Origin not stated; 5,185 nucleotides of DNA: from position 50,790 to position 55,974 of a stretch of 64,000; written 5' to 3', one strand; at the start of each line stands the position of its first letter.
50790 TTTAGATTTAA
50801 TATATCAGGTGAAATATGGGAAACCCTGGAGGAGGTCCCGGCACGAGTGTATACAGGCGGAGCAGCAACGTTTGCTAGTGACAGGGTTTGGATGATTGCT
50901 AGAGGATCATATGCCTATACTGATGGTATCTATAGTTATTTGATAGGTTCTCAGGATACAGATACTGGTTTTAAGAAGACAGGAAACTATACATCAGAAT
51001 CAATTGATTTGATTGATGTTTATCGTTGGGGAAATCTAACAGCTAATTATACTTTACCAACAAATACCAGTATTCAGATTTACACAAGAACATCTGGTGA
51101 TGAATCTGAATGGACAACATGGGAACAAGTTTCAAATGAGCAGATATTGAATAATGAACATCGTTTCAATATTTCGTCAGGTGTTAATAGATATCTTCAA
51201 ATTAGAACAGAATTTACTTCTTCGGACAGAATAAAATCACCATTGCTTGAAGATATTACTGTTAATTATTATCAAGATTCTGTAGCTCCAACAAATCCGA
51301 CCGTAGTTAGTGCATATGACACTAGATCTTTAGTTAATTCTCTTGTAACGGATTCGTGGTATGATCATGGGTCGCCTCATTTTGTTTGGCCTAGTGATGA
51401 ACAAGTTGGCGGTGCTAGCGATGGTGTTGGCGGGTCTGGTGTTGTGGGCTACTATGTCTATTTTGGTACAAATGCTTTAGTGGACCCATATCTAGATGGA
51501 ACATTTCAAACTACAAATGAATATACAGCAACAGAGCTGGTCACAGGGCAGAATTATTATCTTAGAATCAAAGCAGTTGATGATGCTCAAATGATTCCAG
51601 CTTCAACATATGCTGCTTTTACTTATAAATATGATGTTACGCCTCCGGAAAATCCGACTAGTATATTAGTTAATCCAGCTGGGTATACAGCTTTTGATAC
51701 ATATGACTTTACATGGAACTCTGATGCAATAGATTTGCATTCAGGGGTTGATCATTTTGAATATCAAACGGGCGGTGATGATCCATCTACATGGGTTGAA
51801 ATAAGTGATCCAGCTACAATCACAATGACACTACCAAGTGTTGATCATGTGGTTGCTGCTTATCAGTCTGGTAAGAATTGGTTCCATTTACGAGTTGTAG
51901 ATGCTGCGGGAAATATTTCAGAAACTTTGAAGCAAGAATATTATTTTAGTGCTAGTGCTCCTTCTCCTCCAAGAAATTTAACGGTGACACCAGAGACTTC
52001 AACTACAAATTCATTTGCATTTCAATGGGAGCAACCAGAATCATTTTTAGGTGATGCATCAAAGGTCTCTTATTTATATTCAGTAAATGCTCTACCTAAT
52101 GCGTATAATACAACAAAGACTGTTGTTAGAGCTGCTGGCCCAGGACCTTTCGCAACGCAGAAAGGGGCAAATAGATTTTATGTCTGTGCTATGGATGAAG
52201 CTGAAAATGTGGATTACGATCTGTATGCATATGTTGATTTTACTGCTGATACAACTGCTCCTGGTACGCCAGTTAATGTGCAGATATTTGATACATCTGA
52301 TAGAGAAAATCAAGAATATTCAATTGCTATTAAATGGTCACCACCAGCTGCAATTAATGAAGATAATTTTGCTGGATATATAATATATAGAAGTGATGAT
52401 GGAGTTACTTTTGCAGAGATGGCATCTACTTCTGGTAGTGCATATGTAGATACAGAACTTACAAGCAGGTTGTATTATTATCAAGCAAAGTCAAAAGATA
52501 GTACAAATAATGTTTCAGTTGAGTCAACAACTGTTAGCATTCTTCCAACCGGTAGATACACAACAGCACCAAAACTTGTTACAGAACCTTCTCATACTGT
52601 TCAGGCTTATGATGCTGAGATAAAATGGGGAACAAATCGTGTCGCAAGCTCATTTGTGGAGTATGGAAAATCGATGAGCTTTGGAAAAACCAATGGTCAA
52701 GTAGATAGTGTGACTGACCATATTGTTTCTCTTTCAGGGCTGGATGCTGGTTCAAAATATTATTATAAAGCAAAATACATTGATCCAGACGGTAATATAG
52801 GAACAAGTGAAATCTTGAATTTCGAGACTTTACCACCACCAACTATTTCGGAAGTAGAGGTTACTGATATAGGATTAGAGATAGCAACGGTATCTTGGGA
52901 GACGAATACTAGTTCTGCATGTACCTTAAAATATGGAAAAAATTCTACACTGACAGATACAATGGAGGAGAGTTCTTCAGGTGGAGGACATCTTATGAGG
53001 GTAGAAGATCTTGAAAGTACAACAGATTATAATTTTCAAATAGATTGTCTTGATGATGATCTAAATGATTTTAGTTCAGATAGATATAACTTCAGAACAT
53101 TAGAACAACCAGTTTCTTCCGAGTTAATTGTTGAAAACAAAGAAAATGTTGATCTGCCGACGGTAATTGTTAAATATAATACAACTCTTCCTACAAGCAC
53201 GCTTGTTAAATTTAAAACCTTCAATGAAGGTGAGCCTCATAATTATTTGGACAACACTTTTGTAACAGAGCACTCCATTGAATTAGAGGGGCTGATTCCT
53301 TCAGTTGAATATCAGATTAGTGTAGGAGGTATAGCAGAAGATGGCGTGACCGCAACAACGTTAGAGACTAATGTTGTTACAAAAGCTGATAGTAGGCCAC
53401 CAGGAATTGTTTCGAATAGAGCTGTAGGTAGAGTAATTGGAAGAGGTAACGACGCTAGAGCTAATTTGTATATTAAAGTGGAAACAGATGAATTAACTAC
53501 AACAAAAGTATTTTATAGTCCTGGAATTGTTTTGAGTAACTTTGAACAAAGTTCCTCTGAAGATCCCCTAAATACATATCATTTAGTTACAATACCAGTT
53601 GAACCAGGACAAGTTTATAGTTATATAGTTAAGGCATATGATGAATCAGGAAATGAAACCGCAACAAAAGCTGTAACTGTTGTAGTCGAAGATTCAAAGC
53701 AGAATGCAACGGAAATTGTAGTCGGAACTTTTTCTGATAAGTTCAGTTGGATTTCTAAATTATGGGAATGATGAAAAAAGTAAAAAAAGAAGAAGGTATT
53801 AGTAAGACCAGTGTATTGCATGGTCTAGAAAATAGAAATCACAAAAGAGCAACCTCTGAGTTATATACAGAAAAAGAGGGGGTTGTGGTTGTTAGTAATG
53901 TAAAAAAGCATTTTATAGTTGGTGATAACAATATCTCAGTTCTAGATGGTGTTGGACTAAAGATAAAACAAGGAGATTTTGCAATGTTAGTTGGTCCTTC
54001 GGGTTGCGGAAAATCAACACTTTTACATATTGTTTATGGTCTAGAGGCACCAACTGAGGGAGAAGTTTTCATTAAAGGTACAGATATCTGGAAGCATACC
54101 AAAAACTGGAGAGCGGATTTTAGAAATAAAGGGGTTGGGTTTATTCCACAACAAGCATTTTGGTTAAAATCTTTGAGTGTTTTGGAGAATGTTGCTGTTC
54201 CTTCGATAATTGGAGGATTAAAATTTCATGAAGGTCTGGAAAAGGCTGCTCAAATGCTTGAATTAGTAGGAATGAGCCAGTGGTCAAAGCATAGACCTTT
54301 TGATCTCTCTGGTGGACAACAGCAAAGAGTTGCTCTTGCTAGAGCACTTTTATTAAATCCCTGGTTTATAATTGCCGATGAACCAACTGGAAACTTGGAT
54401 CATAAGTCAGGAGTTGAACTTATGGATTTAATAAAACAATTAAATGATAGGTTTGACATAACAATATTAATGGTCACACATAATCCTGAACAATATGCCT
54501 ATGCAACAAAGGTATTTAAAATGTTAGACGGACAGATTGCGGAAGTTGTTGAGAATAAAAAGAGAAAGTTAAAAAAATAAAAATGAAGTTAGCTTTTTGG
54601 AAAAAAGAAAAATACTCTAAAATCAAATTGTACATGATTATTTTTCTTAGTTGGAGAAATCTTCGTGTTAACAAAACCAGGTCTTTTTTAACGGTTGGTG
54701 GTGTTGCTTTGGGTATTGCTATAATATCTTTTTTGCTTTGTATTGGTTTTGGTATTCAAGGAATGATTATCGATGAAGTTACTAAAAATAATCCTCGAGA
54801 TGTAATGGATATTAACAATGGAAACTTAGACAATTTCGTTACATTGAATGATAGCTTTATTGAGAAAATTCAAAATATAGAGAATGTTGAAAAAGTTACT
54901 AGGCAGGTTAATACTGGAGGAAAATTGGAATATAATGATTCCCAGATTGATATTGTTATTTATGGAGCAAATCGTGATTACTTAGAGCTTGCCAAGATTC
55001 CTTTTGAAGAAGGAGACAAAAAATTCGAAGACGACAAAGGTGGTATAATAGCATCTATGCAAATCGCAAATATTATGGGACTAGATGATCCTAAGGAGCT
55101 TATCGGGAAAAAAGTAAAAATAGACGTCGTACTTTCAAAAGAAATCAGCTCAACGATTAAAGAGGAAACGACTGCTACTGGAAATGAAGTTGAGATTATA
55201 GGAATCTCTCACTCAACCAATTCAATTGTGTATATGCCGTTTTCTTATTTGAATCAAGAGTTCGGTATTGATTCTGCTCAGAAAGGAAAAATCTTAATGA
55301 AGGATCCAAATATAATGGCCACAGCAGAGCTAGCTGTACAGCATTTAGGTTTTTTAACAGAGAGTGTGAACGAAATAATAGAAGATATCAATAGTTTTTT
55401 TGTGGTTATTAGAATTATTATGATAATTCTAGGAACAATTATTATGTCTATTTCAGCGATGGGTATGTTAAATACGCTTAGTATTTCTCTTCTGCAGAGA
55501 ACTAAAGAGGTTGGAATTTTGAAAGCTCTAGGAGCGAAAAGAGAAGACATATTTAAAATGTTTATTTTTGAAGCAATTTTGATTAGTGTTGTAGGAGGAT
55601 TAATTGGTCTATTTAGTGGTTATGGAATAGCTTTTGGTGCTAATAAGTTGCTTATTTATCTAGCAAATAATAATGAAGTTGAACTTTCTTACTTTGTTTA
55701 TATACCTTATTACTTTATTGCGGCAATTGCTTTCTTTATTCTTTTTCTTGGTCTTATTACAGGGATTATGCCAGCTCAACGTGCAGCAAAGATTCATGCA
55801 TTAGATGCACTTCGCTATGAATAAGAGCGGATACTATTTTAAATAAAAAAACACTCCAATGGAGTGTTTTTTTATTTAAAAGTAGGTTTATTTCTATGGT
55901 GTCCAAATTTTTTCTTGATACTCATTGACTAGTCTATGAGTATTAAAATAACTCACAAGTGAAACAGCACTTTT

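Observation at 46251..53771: The giant ORF is an internal duplication of a ~800-aa supermodule: 12 Kelch-like blades + beta-sandwich + FN3-like, twice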

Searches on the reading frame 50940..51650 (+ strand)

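Call 38: search_protein_families(library=pfam, proteins=[window:50940-51650:+], max_evalue=1)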
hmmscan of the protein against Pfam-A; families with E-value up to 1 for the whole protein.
window:50940-51650:+ (237 aa): 2 families
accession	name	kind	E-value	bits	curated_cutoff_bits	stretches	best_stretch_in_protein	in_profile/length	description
PF25788.1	Ig_Rha78A_N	-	0.013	16.2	27.4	0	192-228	63-100/105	Rha78A-like, N-terminal immunoglobulin domain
PF00041.27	fn3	-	0.096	13.3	25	1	167-216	28-72/84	Fibronectin type III domain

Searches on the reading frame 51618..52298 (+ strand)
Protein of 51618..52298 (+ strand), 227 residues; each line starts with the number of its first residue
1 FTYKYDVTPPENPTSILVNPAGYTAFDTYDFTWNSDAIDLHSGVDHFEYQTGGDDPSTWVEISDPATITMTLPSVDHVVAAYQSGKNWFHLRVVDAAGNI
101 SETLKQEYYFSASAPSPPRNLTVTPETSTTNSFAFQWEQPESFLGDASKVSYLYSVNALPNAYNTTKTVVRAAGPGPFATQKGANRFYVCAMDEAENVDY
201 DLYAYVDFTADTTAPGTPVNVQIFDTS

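Call 38: search_protein_families(library=pfam, proteins=[window:51618-52298:+], max_evalue=1)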
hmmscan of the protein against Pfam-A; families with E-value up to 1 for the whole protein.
window:51618-52298:+ (227 aa): 3 families
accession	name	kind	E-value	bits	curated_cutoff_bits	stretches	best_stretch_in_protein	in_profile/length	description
PF24893.1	DUF7743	-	0.011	15.9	27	1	78-124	63-111/120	Domain of unknown function (DUF7743)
PF00041.27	fn3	-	0.033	14.8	25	1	116-142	1-24/84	Fibronectin type III domain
PF14292.12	SusE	-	0.11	13.2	25.2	1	110-153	14-53/106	SusE outer membrane protein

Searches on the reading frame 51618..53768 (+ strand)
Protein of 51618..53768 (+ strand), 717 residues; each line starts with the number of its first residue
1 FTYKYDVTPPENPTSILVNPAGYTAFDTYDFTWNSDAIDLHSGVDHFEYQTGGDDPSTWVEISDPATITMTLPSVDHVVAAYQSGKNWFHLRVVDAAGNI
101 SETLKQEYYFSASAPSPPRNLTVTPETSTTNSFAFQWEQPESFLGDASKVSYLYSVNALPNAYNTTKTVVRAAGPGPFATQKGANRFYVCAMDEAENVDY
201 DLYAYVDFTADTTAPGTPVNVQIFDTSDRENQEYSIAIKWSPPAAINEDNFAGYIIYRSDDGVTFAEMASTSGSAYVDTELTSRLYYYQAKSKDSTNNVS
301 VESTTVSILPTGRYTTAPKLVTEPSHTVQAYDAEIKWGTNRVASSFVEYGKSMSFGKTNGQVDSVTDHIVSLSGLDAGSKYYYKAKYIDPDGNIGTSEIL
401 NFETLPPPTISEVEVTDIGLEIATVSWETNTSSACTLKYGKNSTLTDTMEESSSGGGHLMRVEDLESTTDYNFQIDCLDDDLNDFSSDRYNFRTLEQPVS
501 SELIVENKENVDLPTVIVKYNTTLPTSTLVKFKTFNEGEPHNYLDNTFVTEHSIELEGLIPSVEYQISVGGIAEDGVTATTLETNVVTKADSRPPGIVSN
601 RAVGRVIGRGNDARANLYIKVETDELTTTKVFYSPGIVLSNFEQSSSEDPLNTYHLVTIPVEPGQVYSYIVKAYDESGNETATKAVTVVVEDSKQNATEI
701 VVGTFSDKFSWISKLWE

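Call 36: search_solved_structures(query=window:51618-53768:+, max_evalue=0.01)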
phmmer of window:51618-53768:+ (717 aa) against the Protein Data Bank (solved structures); distinct sequences matched with E-value up to 0.01: 0.

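Call 61: predict_structure(alignment_id=A3)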
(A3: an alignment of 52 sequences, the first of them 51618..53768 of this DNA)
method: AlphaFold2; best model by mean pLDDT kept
length: 717 residues; sequences in the alignment: 52
mean_pLDDT: 88.2   pTM: 0.41
mean pLDDT of the five models: 88.2, 87.3, 87.2, 86.6, 86.3
residues with pLDDT >= 90: 381; 70-90: 306; 50-70: 26; < 50: 4
segments of 3 or more residues with pLDDT < 50: 1-3
pLDDT, mean of each block of 10 residues (from residue 1): 71 94 92 92 92 90 91 89 92 93 95 93 94 95 89 95 93 91 94 93 95 90 88 89 84 93 92 91 92 90 92 83 89 91 92 87 90 89 92 90 88 89 91 89 85 83 90 90 86 90 88 86 92 87 91 89 89 89 88 83 80 83 88 86 86 88 87 85 87 65 59 57
secondary structure, 60 per line:
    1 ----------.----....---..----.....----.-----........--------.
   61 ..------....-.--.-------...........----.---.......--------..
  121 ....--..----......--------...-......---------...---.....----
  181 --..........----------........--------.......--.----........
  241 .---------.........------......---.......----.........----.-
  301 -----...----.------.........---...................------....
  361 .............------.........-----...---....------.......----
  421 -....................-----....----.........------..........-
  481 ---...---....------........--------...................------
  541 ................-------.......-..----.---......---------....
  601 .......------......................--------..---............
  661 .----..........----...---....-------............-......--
elements in order (helices of 4 or more, strands of 3 or more residues): E16-19 E29-33 E44-51 E60-62 E69-72 E85-95 E104-110 E119-124 E133-138 E151-156 E166-168 E172-176 E183-192 E203-210 E219-225 E233-241 E251-259 E266-271 E275-281 E286-294 E306-308 E320-328 E332-350 E357-373 E380-388 E394-396 E400-403 E410-416 E422-441 E447-450 E455-463 E470-479 E484-486 E490-493 E500-507 E516-534 E541-556 E564-570 E582-587 E597-607 E614-635 E649-661 E666-675 E680-682 E686-689 H697-708 H710-715

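Call 67: fold_search(model_id=the predicted structure, library=pdb)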
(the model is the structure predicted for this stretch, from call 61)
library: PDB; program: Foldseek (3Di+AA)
matches with E <= 10: 1898; with E <= 0.001: 452
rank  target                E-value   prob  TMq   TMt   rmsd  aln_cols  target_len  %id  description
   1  8q6t_I                1.2e-20  1.00  0.20  0.16  31.7       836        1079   13  Helical reconstruction of the relaxed thick filament from FIB milled left ventricular mouse myofibrils (released 2023-11-01)
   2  8v2b_B                1.7e-16  1.00  0.18  0.22  29.8       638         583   10  Cryo-EM structure of mouse type II OSM receptor complex: model for full extracellular assembly (released 2024-11-20)
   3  9ba4_A                2.1e-16  1.00  0.20  0.15  37.2       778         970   11  Full-length cross-linked Contactin 2 (CNTN2) (released 2024-07-17)
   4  8d82_A                3.1e-16  1.00  0.17  0.20  29.9       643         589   11  Cryo-EM structure of human IL-6 signaling complex in detergent: model containing full extracellular domains (released 2023-03-29)
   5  8g4l_am               3.1e-16  1.00  0.19  0.14  42.7       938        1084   13  Cryo-EM structure of the human cardiac myosin filament (released 2023-11-01)
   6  8v29_B                9.2e-16  1.00  0.17  0.19  31.3       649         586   12  Cryo-EM structure of human type I OSM receptor complex: model for full extracellular assembly (released 2024-11-20)
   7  8dh8_A                1.7e-15  1.00  0.20  0.20  30.0       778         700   11  Leptin-bound leptin receptor complex-full ECD (released 2023-04-19)
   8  8qy6_A                3.3e-15  1.00  0.18  0.21  30.4       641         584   11  Structure of interleukin 6 (gp130 P496L mutant). (released 2024-02-21)
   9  9oz1_A                4.1e-15  1.00  0.30  0.28  28.6       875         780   10  Cryo-EM structure of chicken ROS1 in apo-state. Cryo-EM refinement is focused on the "leg" region of chicken ROS1. (released 2026-02-25)
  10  8qy5_A                6.4e-15  1.00  0.18  0.21  30.4       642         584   11  Structure of interleukin 6. (released 2024-02-21)
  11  6iaa_A                1.2e-14  1.00  0.19  0.17  61.1       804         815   12  hRobo2 ectodomain (released 2019-03-13)
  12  8v29_C                3.1e-14  1.00  0.19  0.18  23.5       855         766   10  Cryo-EM structure of human type I OSM receptor complex: model for full extracellular assembly (released 2024-11-20)
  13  1e07                  3.3e-14  1.00  0.26  0.29  25.6       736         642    8  Model of human carcinoembryonic antigen by homology modelling and curve-fitting to experimental solution scattering data (released 2000-07-04)
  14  9ozi_A                5.1e-14  1.00  0.30  0.14  22.1       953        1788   10  Cryo-EM structure of chicken ROS1 in apo-state. This is the complete map and model. (released 2026-02-25)
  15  8odz_D                5.1e-14  1.00  0.18  0.21  28.7       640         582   11  Cryo-EM structure of a pre-dimerized murine IL-12 complete extracellular signaling complex (Class 1). (released 2024-02-07)
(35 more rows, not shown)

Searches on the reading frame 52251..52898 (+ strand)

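Call 38: search_protein_families(library=pfam, proteins=[window:52251-52898:+], max_evalue=1)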
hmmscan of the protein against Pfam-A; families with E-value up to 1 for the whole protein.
window:52251-52898:+ (216 aa): 3 families
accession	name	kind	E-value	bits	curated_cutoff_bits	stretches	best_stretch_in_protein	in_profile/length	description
PF24421.1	Ig_J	-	2.5e-06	28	29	2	17-86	20-89/104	Tip attachment protein J, Ig-like domain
PF00041.27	fn3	-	5.2e-05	23.8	25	1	19-60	10-46/84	Fibronectin type III domain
PF16656.11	Pur_ac_phosph_N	-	0.00014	22.8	30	1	124-193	17-93/93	Purple acid Phosphatase, N-terminal domain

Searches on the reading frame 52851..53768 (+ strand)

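Call 38: search_protein_families(library=pfam, proteins=[window:52851-53768:+], max_evalue=1)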
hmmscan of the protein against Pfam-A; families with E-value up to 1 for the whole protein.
window:52851-53768:+ (306 aa): 4 families
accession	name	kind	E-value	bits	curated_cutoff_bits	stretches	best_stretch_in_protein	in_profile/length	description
PF16656.11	Pur_ac_phosph_N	-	5.9e-08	33.6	30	1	12-83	15-93/93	Purple acid Phosphatase, N-terminal domain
PF00041.27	fn3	-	4.6e-06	27.2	25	2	135-170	46-78/84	Fibronectin type III domain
PF25059.1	FN3_DSCAM-DSCAML_C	-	4.9e-05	24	39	0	119-178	25-82/89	DSCAM/DSCAML C-terminal Fn3-like domain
PF17425.8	Arylsulfotran_N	-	0.78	10.3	24.2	1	118-170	27-80/88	Arylsulfotransferase Ig-like domain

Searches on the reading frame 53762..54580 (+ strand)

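Call 9: search_protein_families(library=pfam, proteins=[window:53762-54580:+], max_evalue=0.001)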
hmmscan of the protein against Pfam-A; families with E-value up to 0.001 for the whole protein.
window:53762-54580:+ (272 aa): 3 families
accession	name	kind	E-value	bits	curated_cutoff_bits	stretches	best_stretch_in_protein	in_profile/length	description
PF00005.33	ABC_tran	-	9.6e-33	114.1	25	1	61-209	1-136/137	ABC transporter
PF13304.12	AAA_21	-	2.4e-05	25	27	0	73-93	1-21/304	AAA domain, putative AbiEii toxin, Type IV TA system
PF02463.25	SMC_N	-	4.8e-05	23.3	40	0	181-255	136-212/220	RecF/RecN/SMC N terminal domain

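Call 63: search_protein_families(library=ncbifam, proteins=[window:53762-54580:+], max_evalue=0.001)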
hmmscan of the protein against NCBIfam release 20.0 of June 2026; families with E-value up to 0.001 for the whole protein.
window:53762-54580:+ (272 aa): 188 families (the best 25 are shown)
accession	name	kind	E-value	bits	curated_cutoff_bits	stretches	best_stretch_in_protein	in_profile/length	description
TIGR02211.1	LolD_lipo_ex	equivalog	7.8e-65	218.5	307.75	1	44-260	4-220/221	lipoprotein-releasing ABC transporter ATP-binding protein LolD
NF008639.0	PRK11629.1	equivalog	3.8e-55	186.8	360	1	42-261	7-226/234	lipoprotein-releasing ABC transporter ATP-binding protein LolD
NF007879.0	PRK10584.1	equivalog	3.8e-54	183.8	336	1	39-261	4-226/228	putative ABC transporter ATP-binding protein YbbA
NF007826.0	PRK10535.1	equivalog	1.7e-51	175.3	966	1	43-268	6-230/648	macrolide ABC transporter ATP-binding protein/permease MacB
NF038007.1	ABC_ATP_DarD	equivalog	1.9e-50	171.4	375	1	43-259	3-218/218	darobactin export ABC transporter ATP-binding protein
TIGR02673.1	FtsE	equivalog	5.9e-50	169.9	264.85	1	43-247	3-202/214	cell division ATP-binding protein FtsE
TIGR02982.1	heterocyst_DevA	subfamily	9.8e-48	162.6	295.8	1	41-259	1-219/220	ABC exporter ATP-binding subunit, DevA family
TIGR03265.1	PhnT2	equivalog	5e-47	160.8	457.7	1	41-262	4-216/353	putative 2-aminoethylphosphonate ABC transporter ATP-binding protein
TIGR03608.1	L_ocin_972_ABC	subfamily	2.3e-46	157.9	254.85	1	56-253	9-205/206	putative bacteriocin export ABC transporter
TIGR02315.1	ABC_phnC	equivalog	1.4e-44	152.3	266.1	1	42-259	2-224/243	phosphonate ABC transporter ATP-binding protein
NF040933.2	ABC_arch_GlcV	equivalog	3.4e-44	151.2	450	1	42-263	3-224/357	glucose ABC transporter ATP-binding protein GlcV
TIGR00968.1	3a0106s01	subfamily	5.6e-43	147.1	342.75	1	43-262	2-212/237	sulfate ABC transporter ATP-binding protein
TIGR04521.1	ECF_ATPase_2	equivalog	6.1e-43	146.9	330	1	56-261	16-225/279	energy-coupling factor transporter ATPase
NF008513.0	PRK11432.1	equivalog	4.8e-42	144.1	496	1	38-264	3-220/351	ferric ABC transporter ATP-binding protein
TIGR04520.1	ECF_ATPase_1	equivalog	2.2e-40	138.8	315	1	45-262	4-217/269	energy-coupling factor transporter ATPase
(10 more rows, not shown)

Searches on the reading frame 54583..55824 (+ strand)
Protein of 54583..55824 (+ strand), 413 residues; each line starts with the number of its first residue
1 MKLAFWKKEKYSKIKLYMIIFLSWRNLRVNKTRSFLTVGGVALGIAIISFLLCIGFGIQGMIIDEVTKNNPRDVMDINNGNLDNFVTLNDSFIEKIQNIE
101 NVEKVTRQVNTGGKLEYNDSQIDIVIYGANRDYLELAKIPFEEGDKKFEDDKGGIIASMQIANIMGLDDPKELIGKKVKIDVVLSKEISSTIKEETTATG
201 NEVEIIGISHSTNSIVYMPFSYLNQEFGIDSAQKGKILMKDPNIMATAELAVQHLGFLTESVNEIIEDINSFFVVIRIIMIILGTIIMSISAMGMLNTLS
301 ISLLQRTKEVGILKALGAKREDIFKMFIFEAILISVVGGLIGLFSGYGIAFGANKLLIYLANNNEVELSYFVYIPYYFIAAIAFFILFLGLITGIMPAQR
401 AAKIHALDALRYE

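Call 9: search_protein_families(library=pfam, proteins=[window:54583-55824:+], max_evalue=0.001)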
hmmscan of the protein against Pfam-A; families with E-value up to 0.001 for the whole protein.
window:54583-55824:+ (413 aa): 2 families
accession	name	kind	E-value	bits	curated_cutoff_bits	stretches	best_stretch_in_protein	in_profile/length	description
PF02687.27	FtsX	-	1.6e-19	70.6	25.5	1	281-405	1-119/120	FtsX-like permease C-terminal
PF12704.14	MacB_PCD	-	3.6e-16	60.5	27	1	34-229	1-181/207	MacB-like periplasmic core domain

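Call 63: search_protein_families(library=ncbifam, proteins=[window:54583-55824:+], max_evalue=0.001)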
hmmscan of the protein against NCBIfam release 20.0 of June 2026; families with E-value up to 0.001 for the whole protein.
window:54583-55824:+ (413 aa): 9 families
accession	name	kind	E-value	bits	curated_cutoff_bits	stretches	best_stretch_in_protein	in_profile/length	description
NF007826.0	PRK10535.1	equivalog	6.5e-27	94.1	966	1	20-411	258-646/648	macrolide ABC transporter ATP-binding protein/permease MacB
TIGR02212.1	lolCE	equivalog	1.3e-20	73.7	362.45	1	31-413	18-411/411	lipoprotein-releasing ABC transporter permease subunit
TIGR03434.1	ADOP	subfamily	3.8e-18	65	622.3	1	127-413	530-803/803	ADOP family duplicated permease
NF008076.0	PRK10814.1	exception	1.5e-10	40.6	473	1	279-413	266-399/399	lipoprotein-releasing ABC transporter permease subunit LolC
TIGR00439.2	FtsX_Gneg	equivalog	3.2e-08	33.1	255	1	263-399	153-288/292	permease-like cell division protein FtsX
NF038346.1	FtsX_actino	exception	3.3e-07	30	250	1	262-397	165-297/308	permease-like cell division protein FtsX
NF038347.1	FtsX_Gpos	exception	1.5e-06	27.8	225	1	261-396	152-285/296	permease-like cell division protein FtsX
NF008357.0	PRK11146.1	exception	7.6e-06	25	439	1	40-406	33-407/414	lipoprotein-releasing ABC transporter permease subunit LolE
TIGR02213.1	lolE_release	exception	0.00046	19.2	540.35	0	40-405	30-403/411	lipoprotein-releasing ABC transporter permease subunit LolE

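Call 64: search_solved_structures(query=window:54583-55824:+, max_evalue=0.001)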
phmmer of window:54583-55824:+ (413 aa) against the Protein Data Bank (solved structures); distinct sequences matched with E-value up to 0.001: 12.
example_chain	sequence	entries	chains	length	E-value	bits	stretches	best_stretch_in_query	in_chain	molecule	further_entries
9o9x_C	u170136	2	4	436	5.9e-25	91.3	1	254-413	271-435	ABC transporter permease YtrF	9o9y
5nik_J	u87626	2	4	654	2.8e-24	89.1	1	20-411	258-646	Macrolide export ATP-binding/permease protein MacB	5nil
5gko_A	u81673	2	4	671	4.2e-22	82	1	25-411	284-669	Macrolide export ATP-binding/permease protein MacB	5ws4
5xu1_M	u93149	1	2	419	2.2e-20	76.3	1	90-413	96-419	ABC transporter permeae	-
5lil_A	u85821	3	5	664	1.8e-15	60.2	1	267-412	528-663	Macrolide export ATP-binding/permease protein MacB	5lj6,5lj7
9w37_A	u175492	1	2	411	2.5e-09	39.9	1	279-413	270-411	LolF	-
9w35_A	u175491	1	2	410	1.7e-08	37.2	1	279-412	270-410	LolF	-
9w2w_A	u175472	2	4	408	5.8e-07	32.1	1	279-410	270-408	LolF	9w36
7arh_C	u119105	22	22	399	2.5e-05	26.7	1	279-413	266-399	Lipoprotein-releasing ABC transporter permease subunit LolC | Lipo-releasing system transmembrane protein lolC | Lipoprotein-releasing system transmembrane prot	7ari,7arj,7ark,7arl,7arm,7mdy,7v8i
7arh_E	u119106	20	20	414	7.4e-05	25.2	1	40-404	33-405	Lipoprotein-releasing system transmembrane protein LolE | Lipoprotein transporter subunit LolE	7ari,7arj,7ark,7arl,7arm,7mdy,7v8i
7mdx_B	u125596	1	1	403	0.0001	24.7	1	40-402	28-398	Lipoprotein-releasing system transmembrane protein LolE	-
9rli_E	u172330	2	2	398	0.0002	23.8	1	275-404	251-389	Lipoprotein-releasing system transmembrane protein LolE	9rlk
